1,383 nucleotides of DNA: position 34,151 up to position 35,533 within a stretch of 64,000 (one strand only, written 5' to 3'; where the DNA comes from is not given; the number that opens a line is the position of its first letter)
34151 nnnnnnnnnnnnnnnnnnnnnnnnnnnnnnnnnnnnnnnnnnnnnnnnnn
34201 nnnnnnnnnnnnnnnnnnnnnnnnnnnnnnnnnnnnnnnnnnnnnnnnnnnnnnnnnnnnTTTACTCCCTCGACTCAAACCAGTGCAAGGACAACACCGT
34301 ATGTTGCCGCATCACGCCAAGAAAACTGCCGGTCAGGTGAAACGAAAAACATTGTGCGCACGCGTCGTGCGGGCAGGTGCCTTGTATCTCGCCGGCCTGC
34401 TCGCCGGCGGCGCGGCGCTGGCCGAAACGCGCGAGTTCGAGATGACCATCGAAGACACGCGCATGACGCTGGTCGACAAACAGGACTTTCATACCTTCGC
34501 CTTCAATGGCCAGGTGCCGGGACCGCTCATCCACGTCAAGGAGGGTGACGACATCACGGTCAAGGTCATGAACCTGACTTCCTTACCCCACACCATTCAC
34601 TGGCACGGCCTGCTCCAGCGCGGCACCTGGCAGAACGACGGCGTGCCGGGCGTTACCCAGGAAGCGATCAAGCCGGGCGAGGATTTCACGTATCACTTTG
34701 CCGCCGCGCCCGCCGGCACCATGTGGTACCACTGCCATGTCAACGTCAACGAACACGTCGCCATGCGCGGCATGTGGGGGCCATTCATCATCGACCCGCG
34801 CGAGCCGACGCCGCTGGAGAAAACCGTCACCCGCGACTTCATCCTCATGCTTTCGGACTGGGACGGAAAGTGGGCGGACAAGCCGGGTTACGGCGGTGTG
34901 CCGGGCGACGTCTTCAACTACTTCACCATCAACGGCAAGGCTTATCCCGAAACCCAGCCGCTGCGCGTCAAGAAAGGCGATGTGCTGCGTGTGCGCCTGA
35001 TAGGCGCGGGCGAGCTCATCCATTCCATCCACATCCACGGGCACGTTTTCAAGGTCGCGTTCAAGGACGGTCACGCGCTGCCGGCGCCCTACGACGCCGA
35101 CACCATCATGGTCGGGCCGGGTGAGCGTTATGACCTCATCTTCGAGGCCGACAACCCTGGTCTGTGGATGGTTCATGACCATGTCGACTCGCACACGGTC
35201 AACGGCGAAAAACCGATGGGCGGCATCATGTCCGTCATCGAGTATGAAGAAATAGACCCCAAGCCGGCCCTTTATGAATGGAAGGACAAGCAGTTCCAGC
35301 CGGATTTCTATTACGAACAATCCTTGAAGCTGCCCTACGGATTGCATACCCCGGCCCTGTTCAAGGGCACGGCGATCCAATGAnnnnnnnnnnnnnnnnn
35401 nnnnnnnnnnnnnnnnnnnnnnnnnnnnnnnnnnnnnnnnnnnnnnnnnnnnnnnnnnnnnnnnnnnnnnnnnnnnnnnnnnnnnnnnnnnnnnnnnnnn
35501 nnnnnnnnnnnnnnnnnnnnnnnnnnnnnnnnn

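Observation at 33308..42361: tRNA-Thr-flanked accessory block: csrA paralog heading an ncgABC-nirK-like copper/nitrite module fused to cusBA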

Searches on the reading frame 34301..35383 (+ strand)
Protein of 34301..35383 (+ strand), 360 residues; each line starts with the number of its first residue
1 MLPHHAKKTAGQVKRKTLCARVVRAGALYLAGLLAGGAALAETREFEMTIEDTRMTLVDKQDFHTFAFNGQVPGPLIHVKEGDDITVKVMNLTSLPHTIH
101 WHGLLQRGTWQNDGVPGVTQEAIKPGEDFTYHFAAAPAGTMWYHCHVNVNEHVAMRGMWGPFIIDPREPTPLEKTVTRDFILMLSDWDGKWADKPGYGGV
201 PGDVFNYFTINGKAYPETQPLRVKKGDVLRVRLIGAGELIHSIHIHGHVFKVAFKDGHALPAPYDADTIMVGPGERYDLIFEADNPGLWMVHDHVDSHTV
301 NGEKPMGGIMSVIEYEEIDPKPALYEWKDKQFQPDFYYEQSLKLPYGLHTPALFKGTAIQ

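Call 8: search_protein_families(library=pfam, proteins=[window:34301-35383:+], max_evalue=0.01)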
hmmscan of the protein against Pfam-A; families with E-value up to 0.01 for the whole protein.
window:34301-35383:+ (360 aa): 3 families
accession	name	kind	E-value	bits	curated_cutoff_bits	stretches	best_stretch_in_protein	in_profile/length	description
PF07732.21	Cu-oxidase_3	-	1.3e-39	135.4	21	1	51-168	3-118/119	Multicopper oxidase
PF07731.20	Cu-oxidase_2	-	5.3e-27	94.7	20.4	2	207-302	20-126/137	Multicopper oxidase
PF00394.28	Cu-oxidase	-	8.6e-12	45.9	21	1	203-300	34-138/157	Multicopper oxidase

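Call 9: search_protein_families(library=ncbifam, proteins=[window:34301-35383:+], max_evalue=0.01)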
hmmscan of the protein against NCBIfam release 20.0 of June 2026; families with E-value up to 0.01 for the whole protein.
window:34301-35383:+ (360 aa): 8 families
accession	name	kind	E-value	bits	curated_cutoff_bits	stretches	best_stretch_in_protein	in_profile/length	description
TIGR01480.1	copper_res_A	subfamily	1.4e-47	162.5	478.95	2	41-188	43-182/593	copper resistance system multicopper oxidase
TIGR03389.1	laccase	equivalog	1.1e-33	116.8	558.9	2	42-280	2-248/539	laccase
TIGR03388.1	ascorbase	equivalog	1.3e-30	106.6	614.8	2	46-187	4-142/542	L-ascorbate oxidase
TIGR02376.1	Cu_nitrite_red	equivalog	8.5e-27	94.3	296.3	2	43-182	27-164/326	copper-containing nitrite reductase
TIGR03390.1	ascorbOXfungal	equivalog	4.3e-24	84.9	445.35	1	66-283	30-263/538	L-ascorbate oxidase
NF008205.1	PRK10965.1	equivalog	2.1e-23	82.9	525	2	44-167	46-166/529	multicopper oxidase CueO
NF008135.0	PRK10883.1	equivalog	6.2e-10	38.2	581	1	47-282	49-284/471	cell division protein FtsP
NF045554.1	AmiPhnlOxPhsA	equivalog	5.6e-05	21.9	950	0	138-171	547-577/581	O-aminophenol oxidase PhsA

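Call 14: find_encoding_contigs(protein=window:34301-35383:+, flank=10000, max_places=6)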
Protein window:34301-35383:+ (360 aa): 2 contigs read that carry it; 2 places shown.
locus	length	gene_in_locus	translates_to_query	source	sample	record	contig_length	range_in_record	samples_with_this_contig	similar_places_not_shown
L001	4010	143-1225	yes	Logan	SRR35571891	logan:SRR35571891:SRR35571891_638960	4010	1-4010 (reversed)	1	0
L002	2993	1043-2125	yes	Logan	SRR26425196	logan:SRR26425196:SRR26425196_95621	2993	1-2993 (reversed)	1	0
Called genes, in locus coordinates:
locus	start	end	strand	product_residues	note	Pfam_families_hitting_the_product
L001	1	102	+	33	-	?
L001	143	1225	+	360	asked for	PF07732:Cu-oxidase_3, PF00394:Cu-oxidase, PF07731:Cu-oxidase_2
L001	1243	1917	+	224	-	PF00034:Cytochrom_C (faint), PF13442:Cytochrome_CBB3 (faint)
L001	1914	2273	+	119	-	PF13442:Cytochrome_CBB3, PF00034:Cytochrom_C (faint)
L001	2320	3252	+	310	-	PF07731:Cu-oxidase_2, PF07732:Cu-oxidase_3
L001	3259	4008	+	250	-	?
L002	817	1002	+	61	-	PF02599:CsrA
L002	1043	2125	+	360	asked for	PF07732:Cu-oxidase_3, PF00394:Cu-oxidase, PF07731:Cu-oxidase_2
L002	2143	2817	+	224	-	PF00034:Cytochrom_C (faint), PF13442:Cytochrome_CBB3 (faint)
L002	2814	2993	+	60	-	?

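Call 15: find_homologous_proteins(query=window:34301-35383:+)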
Query window:34301-35383:+ (360 aa): 2734 proteins with E <= 0.001 among 6762 candidates; the best 120 are listed.
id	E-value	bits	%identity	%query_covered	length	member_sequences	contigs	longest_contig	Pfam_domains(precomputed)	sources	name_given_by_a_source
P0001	3.4e-231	785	91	100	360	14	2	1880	PF07731.21,PF00394.29,PF07732.22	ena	-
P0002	2.3e-210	717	84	99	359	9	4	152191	PF07731.21,PF00394.29,PF07732.22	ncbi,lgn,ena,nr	ncbi:MAG: multicopper oxidase domain-containing protein [Gammaproteobacteria bacterium]|nr:multicopp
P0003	3.4e-189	647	81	89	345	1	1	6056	PF07731.21,PF00394.29,PF07732.22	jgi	jgi:FtsP/CotA-like multicopper oxidase with cupredoxin domain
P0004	2.8e-188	644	76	96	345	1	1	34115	PF07731.21,PF00394.29,PF07732.22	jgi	jgi:FtsP/CotA-like multicopper oxidase with cupredoxin domain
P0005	6.4e-186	636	76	96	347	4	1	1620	PF07731.21,PF00394.29,PF07732.22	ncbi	-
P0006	8.0e-185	633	79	89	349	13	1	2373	PF07731.21,PF00394.29,PF07732.22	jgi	-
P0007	1.0e-183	629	76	95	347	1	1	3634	PF07731.21,PF00394.29,PF07732.22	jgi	jgi:FtsP/CotA-like multicopper oxidase with cupredoxin domain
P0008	6.9e-183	626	76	93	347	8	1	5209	PF07731.21,PF00394.29,PF07732.22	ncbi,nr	ncbi:MAG TPA: multicopper oxidase domain-containing protein [Spongiibacteraceae bacterium]|nr:multic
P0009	3.2e-182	624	75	97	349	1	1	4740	PF07731.21,PF00394.29,PF07732.22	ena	-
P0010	6.9e-182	623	76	93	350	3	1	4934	PF07731.21,PF00394.29,PF07732.22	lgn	-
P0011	1.1e-181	622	75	92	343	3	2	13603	PF07731.21,PF00394.29,PF07732.22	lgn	-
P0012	2.3e-180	618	75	93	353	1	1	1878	PF07731.21,PF00394.29,PF07732.22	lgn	-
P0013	6.1e-180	617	73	92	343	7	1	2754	PF07731.21,PF00394.29,PF07732.22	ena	-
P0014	9.4e-180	616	75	90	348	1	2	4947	PF07731.21,PF00394.29,PF07732.22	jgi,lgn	jgi:FtsP/CotA-like multicopper oxidase with cupredoxin domain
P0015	1.8e-179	615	77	89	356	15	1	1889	PF07731.21,PF00394.29,PF07732.22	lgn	-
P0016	3.7e-179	614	73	96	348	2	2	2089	PF07731.21,PF00394.29,PF07732.22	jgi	jgi:FtsP/CotA-like multicopper oxidase with cupredoxin domain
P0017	1.0e-178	613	73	95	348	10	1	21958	PF07731.21,PF00394.29,PF07732.22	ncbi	-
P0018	1.4e-178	612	74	93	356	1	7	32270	PF07731.21,PF00394.29,PF07732.22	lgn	-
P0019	4.2e-178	610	74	97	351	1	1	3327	PF07731.21,PF00394.29,PF07732.22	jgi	jgi:FtsP/CotA-like multicopper oxidase with cupredoxin domain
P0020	1.4e-177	609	77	89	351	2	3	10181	PF07731.21,PF00394.29,PF07732.22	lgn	-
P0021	2.5e-177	608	72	96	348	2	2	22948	PF07731.21,PF00394.29,PF07732.22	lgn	-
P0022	4.4e-177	607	76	89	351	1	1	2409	PF07731.21,PF00394.29,PF07732.22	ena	-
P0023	1.1e-176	606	76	92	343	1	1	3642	PF07731.21,PF00394.29,PF07732.22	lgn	-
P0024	7.1e-176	603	77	89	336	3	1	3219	PF07731.21,PF00394.29,PF07732.22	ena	-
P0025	7.3e-176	603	71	97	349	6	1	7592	PF07731.21,PF00394.29,PF07732.22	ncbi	-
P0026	8.1e-176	603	71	98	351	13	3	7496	PF07731.21,PF00394.29,PF07732.22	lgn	-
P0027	1.5e-175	602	74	89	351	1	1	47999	PF07731.21,PF00394.29,PF07732.22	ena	-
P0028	4.6e-175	600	76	92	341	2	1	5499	PF07731.21,PF00394.29,PF07732.22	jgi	-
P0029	6.2e-175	600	75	89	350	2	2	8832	PF07731.21,PF00394.29,PF07732.22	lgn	-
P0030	1.6e-174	599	73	94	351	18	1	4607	PF07731.21,PF00394.29,PF07732.22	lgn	-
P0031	2.0e-174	598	75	89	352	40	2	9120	PF07731.21,PF00394.29,PF07732.22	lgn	-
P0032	2.8e-174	598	76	89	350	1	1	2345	PF07731.21,PF00394.29,PF07732.22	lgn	-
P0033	5.0e-174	597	71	97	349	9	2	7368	PF07731.21,PF00394.29,PF07732.22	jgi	jgi:FtsP/CotA-like multicopper oxidase with cupredoxin domain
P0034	7.3e-174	597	74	91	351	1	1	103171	PF07731.21,PF00394.29,PF07732.22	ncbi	ncbi:MAG TPA: multicopper oxidase domain-containing protein [Thiobacillus sp.]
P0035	7.5e-174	596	73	93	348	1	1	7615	PF07731.21,PF00394.29,PF07732.22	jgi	jgi:FtsP/CotA-like multicopper oxidase with cupredoxin domain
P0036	9.5e-174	596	72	93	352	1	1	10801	PF07731.21,PF00394.29,PF07732.22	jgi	jgi:FtsP/CotA-like multicopper oxidase with cupredoxin domain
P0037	4.2e-173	594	74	89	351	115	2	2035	PF07731.21,PF00394.29,PF07732.22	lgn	-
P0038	3.8e-172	591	70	96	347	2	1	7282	PF07731.21,PF00394.29,PF13473.13,PF07732.22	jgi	jgi:FtsP/CotA-like multicopper oxidase with cupredoxin domain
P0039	6.7e-172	590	72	94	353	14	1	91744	PF07731.21,PF00394.29,PF07732.22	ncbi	-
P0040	1.9e-171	589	74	89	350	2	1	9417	PF07731.21,PF00394.29,PF07732.22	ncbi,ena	-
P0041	2.6e-171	588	72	93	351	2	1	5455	PF07731.21,PF00394.29,PF07732.22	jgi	jgi:FtsP/CotA-like multicopper oxidase with cupredoxin domain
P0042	4.2e-171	587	69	94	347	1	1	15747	PF07731.21,PF00394.29,PF07732.22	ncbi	ncbi:MAG: multicopper oxidase domain-containing protein [Telluria sp.]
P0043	6.1e-171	587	73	89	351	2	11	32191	PF07731.21,PF00394.29,PF07732.22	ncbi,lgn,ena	-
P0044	6.8e-171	587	70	95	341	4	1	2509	PF07731.21,PF00394.29,PF07732.22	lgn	-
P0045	4.8e-170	584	69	96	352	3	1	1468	PF07731.21,PF00394.29,PF07732.22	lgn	-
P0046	5.6e-170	584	68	95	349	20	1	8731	PF07731.21,PF00394.29,PF07732.22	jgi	jgi:FtsP/CotA-like multicopper oxidase with cupredoxin domain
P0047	3.2e-169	581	72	88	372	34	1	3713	PF07731.21,PF00394.29,PF07732.22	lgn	-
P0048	9.2e-169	580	69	95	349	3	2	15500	PF07731.21,PF00394.29,PF07732.22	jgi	jgi:FtsP/CotA-like multicopper oxidase with cupredoxin domain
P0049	1.4e-168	579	70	91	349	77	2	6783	PF07731.21,PF00394.29,PF07732.22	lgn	-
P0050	7.9e-168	577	70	89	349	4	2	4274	PF07731.21,PF00394.29,PF07732.22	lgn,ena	-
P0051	8.5e-168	577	68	94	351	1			PF07731.21,PF00394.29,PF07732.22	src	-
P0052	1.2e-167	576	67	97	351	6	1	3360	PF07731.21,PF00394.29,PF07732.22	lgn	-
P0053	1.4e-167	576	73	89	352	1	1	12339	PF07731.21,PF00394.29,PF07732.22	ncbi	-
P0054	1.5e-167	576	70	88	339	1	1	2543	PF07731.21,PF00394.29,PF07732.22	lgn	-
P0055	2.0e-167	575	68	93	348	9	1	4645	PF07731.21,PF00394.29,PF07732.22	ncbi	ncbi:MAG: multicopper oxidase domain-containing protein [Sphingomonadaceae bacterium]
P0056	2.8e-167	575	69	94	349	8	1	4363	PF07731.21,PF00394.29,PF07732.22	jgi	-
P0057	3.0e-167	575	70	89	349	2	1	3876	PF07731.21,PF00394.29,PF07732.22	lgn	-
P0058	3.9e-167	574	69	95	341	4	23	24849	PF07731.21,PF00394.29,PF07732.22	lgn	-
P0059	4.3e-167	574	69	94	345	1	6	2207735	PF07731.21,PF00394.29,PF07732.22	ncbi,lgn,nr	ncbi:MAG: multicopper oxidase domain-containing protein [Nitrospinae bacterium]|nr:multicopper oxida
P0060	5.1e-167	574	72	90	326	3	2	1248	PF07731.21,PF00394.29,PF07732.22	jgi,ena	-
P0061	5.7e-167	574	67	96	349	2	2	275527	PF07731.21,PF00394.29,PF07732.22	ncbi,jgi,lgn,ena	jgi:FtsP/CotA-like multicopper oxidase with cupredoxin domain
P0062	1.0e-166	573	69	96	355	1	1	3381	PF07731.21,PF00394.29,PF13473.13,PF07732.22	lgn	-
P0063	1.7e-166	572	70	88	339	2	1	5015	PF07731.21,PF00394.29,PF07732.22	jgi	-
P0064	1.9e-166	572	70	94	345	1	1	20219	PF07731.21,PF00394.29,PF13473.13,PF07732.22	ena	-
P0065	4.1e-166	571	67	97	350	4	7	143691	PF07731.21,PF00394.29,PF07732.22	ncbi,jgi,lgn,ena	-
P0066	6.3e-166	570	69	96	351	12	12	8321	PF07731.21,PF00394.29,PF07732.22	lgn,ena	-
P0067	7.0e-166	570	71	89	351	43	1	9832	PF07731.21,PF00394.29,PF07732.22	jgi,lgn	-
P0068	1.4e-165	569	65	96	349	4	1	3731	PF07731.21,PF00394.29,PF07732.22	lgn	-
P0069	2.2e-165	569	70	90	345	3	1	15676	PF07731.21,PF00394.29,PF07732.22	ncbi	ncbi:MAG: multicopper oxidase domain-containing protein [Gammaproteobacteria bacterium]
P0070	4.0e-165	568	68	96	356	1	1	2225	PF07731.21,PF00394.29,PF07732.22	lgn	-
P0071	4.0e-165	568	66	96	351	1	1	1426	PF07731.21,PF00394.29,PF07732.22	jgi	jgi:FtsP/CotA-like multicopper oxidase with cupredoxin domain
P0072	8.3e-165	567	68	93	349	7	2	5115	PF07731.21,PF00394.29,PF07732.22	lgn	-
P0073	9.5e-165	567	66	97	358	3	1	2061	PF07731.21,PF00394.29,PF07732.22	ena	-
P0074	1.2e-164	566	67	94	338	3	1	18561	PF07731.21,PF00394.29,PF07732.22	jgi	jgi:FtsP/CotA-like multicopper oxidase with cupredoxin domain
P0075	1.6e-164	566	69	93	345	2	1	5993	PF07731.21,PF00394.29,PF07732.22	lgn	-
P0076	2.1e-164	565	70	93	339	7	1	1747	PF07731.21,PF00394.29,PF07732.22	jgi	jgi:FtsP/CotA-like multicopper oxidase with cupredoxin domain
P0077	2.8e-164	565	65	96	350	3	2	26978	PF07731.21,PF00394.29,PF07732.22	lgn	-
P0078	4.8e-164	564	70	89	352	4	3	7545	PF07731.21,PF00394.29,PF07732.22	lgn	-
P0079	6.3e-164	564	68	97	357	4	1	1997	PF07731.21,PF00394.29,PF07732.22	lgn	-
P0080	6.4e-164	564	68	94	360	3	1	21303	PF07731.21,PF00394.29,PF07732.22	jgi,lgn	jgi:FtsP/CotA-like multicopper oxidase with cupredoxin domain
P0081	7.3e-164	564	69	93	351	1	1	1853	PF07731.21,PF00394.29,PF07732.22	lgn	-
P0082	8.9e-164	563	67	95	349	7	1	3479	PF07731.21,PF00394.29,PF07732.22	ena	-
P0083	1.3e-163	563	65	99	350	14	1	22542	PF07731.21,PF00394.29,PF07732.22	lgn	-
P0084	1.4e-163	563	70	88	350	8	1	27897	PF07731.21,PF00394.29,PF07732.22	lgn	-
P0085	2.6e-163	562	69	92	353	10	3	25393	PF07731.21,PF00394.29,PF07732.22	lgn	-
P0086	2.7e-163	562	68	92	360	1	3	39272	PF07731.21,PF00394.29,PF07732.22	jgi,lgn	jgi:FtsP/CotA-like multicopper oxidase with cupredoxin domain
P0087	2.9e-163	562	70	91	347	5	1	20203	PF07731.21,PF00394.29,PF07732.22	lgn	-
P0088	2.9e-163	562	68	89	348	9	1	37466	PF07731.21,PF00394.29,PF07732.22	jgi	jgi:FtsP/CotA-like multicopper oxidase with cupredoxin domain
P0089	2.9e-163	562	67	94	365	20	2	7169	PF07731.21,PF00394.29,PF07732.22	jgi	jgi:manganese oxidase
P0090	3.0e-163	562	65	98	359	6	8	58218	PF07731.21,PF00394.29,PF07732.22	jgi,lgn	-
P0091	3.6e-163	561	66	94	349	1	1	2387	PF07731.21,PF00394.29,PF07732.22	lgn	-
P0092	4.1e-163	561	68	94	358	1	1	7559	PF07731.21,PF00394.29,PF13473.13,PF07732.22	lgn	-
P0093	6.8e-163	560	67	95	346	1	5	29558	PF07731.21,PF00394.29,PF07732.22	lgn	-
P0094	7.9e-163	560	71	90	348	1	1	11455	PF07731.21,PF00394.29,PF07732.22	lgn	-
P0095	1.6e-162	559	68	94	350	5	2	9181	PF07731.21,PF00394.29,PF07732.22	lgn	-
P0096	2.1e-162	559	69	92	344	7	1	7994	PF07731.21,PF00394.29,PF07732.22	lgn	-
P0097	2.1e-162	559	66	96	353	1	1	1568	PF07731.21,PF00394.29,PF07732.22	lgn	-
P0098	2.1e-162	559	66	96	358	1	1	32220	PF07731.21,PF00394.29,PF07732.22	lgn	-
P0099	4.3e-162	558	65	96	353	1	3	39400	PF07731.21,PF00394.29,PF07732.22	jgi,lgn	jgi:FtsP/CotA-like multicopper oxidase with cupredoxin domain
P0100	4.3e-162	558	65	96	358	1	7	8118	PF07731.21,PF00394.29,PF07732.22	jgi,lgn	jgi:FtsP/CotA-like multicopper oxidase with cupredoxin domain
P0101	4.9e-162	558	71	89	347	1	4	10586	PF07731.21,PF00394.29,PF07732.22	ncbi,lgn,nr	ncbi:MAG: multicopper oxidase domain-containing protein [Nitrospinae bacterium]|nr:multicopper oxida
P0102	6.2e-162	557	66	95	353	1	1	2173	PF07731.21,PF00394.29,PF07732.22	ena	-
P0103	6.3e-162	557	68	91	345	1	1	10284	PF07731.21,PF00394.29,PF07732.22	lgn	-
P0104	6.5e-162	557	69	90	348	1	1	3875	PF07731.21,PF00394.29,PF07732.22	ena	-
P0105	9.1e-162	557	67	94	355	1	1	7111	PF07731.21,PF00394.29,PF07732.22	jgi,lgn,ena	-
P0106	9.2e-162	557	70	88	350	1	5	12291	PF07731.21,PF00394.29,PF07732.22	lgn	-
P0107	9.8e-162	557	67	94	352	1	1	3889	PF07731.21,PF00394.29,PF07732.22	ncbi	-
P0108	1.0e-161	557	69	92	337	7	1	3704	PF07731.21,PF00394.29,PF07732.22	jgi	jgi:FtsP/CotA-like multicopper oxidase with cupredoxin domain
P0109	1.0e-161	557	67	94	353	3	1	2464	PF07731.21,PF00394.29,PF07732.22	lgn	-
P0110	1.2e-161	556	66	96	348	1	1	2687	PF07731.21,PF00394.29,PF07732.22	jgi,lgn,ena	-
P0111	1.5e-161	556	67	94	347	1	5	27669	PF07731.21,PF00394.29,PF07732.22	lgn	-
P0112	1.6e-161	556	66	96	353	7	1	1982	PF07731.21,PF00394.29,PF07732.22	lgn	-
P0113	1.7e-161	556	66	94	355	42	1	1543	PF07731.21,PF00394.29,PF07732.22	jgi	jgi:manganese oxidase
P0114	1.8e-161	556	65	96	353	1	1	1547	PF07731.21,PF00394.29,PF07732.22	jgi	jgi:FtsP/CotA-like multicopper oxidase with cupredoxin domain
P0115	2.1e-161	555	66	89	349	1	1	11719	PF07731.21,PF00394.29,PF07732.22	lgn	-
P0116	2.3e-161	555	66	94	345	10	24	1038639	PF07731.21,PF00394.29,PF07732.22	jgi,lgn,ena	jgi:manganese oxidase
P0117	2.3e-161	555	66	92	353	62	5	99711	PF07731.21,PF00394.29,PF07732.22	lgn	-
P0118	2.5e-161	555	68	89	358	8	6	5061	PF07731.21,PF00394.29,PF07732.22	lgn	-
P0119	2.6e-161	555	66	96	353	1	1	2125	PF07731.21,PF00394.29,PF07732.22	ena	-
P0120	3.8e-161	555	68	88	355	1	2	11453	PF07731.21,PF00394.29,PF07732.22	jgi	jgi:FtsP/CotA-like multicopper oxidase with cupredoxin domain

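Call 17: find_related_loci(query=A1, collection=genome_contigs, flank=10000)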
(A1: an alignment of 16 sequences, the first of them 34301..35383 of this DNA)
Query A1 (360 aa) in genome_contigs; peptide patterns used: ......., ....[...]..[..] (x = any residue, [..] = any of these).
600 stretches matched a pattern (row limit reached: there are more); 580 encode a relative of the query (tblastn E <= 1e-3); the best 80 are kept; 80 distinct loci.
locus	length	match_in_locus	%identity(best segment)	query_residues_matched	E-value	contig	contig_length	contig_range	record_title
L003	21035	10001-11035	75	14-360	0e+0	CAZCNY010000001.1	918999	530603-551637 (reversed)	MAG TPA_asm: uncultured Verrucomicrobiaceae bacterium isolate SRP263991_co5_291 genome assembly, contig: NODE_2_length_9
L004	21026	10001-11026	75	19-360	4e-180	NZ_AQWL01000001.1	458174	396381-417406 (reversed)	Thiobacillus denitrificans DSM 12475 B059DRAFT_scaffold_0.1_C, whole genome shotgun sequence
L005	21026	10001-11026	75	19-360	2e-179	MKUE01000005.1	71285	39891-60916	MAG: Thiobacillus sp. 65-1059 scnpilot_expt_750_p_scaffold_1078, whole genome shotgun sequence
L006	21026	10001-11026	75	19-360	6e-179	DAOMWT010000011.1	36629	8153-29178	MAG TPA_asm: Thiobacillus sp. isolate AMR_MDS_5671 NODE_783_length_36629_cov_27.954476, whole genome shotgun sequence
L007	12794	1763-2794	73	16-360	5e-177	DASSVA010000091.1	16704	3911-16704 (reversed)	MAG TPA_asm: Solimonas sp. isolate SMAG_U581 k141_344038, whole genome shotgun sequence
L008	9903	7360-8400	72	16-360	3e-176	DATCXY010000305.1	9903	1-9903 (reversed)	MAG TPA_asm: Solimonas sp. isolate SMAG_U7451 k141_21857, whole genome shotgun sequence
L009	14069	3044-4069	73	19-360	4e-176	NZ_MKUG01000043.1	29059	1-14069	MAG: Thiobacillus sp. 65-1402 scnpilot_p_inoc_sub60_scaffold_15, whole genome shotgun sequence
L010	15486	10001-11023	73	19-360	7e-176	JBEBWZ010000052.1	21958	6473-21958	MAG: Solimonas flava isolate T2.bin.38 NODE_7922_length_21958_cov_5.505045, whole genome shotgun sequence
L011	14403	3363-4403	72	14-360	4e-175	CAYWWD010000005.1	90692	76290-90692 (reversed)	MAG TPA_asm: uncultured Halioglobus sp. isolate SRP173033_co1_30 genome assembly, contig: NODE_326_length_90692_cov_11.5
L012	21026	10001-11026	74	21-360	3e-175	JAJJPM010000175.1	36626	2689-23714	MAG: Gammaproteobacteria bacterium isolate B8 NODE_72_length_36626_cov_10.251976, whole genome shotgun sequence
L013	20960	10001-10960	77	41-360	1e-173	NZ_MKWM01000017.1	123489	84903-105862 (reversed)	MAG: Thiobacillus sp. 63-78 SCNpilot_expt_300_bf_scaffold_182, whole genome shotgun sequence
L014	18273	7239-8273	73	15-360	9e-174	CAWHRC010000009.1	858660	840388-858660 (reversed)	MAG: uncultured Acidobacteriota bacterium isolate MFD05942.bin.2.206 genome assembly, contig: contig_26528, whole genome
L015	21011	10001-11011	73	24-360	3e-173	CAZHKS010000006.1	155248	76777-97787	MAG TPA_asm: uncultured Thiobacillus sp. isolate binchicken_co284_118 genome assembly, contig: NODE_191_length_155248_co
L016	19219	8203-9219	73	24-360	1e-172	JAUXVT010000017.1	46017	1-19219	MAG: Thiobacillus sp. isolate C15_maxbin.023 C15_k141_247340, whole genome shotgun sequence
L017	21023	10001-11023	73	22-360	1e-172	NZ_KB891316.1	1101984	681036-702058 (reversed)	Thiobacillus thioparus DSM 505 B058DRAFT_scaffold_0.1, whole genome shotgun sequence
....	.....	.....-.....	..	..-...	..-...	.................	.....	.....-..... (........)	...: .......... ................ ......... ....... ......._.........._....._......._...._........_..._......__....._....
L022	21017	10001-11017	67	21-360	2e-164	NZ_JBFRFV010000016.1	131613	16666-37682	Massilia sp. 2TAF26 SCAFFOLD_15, whole genome shotgun sequence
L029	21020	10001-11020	68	24-360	3e-162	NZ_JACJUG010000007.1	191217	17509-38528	Mitsuaria sp. WAJ17 NODE_7_length_191217_cov_33.626553, whole genome shotgun sequence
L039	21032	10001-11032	67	17-360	1e-159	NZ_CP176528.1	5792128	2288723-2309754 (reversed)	Noviherbaspirillum sp. ST 5-3 chromosome, complete genome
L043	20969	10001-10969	67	38-360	8e-159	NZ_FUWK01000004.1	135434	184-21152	Nitrosomonas europaea strain ATCC 25978, whole genome shotgun sequence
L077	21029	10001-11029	64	15-360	1e-155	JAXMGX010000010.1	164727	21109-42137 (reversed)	MAG: Steroidobacteraceae bacterium isolate STL-PRO124 C1.215.fa-10, whole genome shotgun sequence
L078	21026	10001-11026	68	14-360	1e-163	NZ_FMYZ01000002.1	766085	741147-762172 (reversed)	Cupriavidus sp. YR651, whole genome shotgun sequence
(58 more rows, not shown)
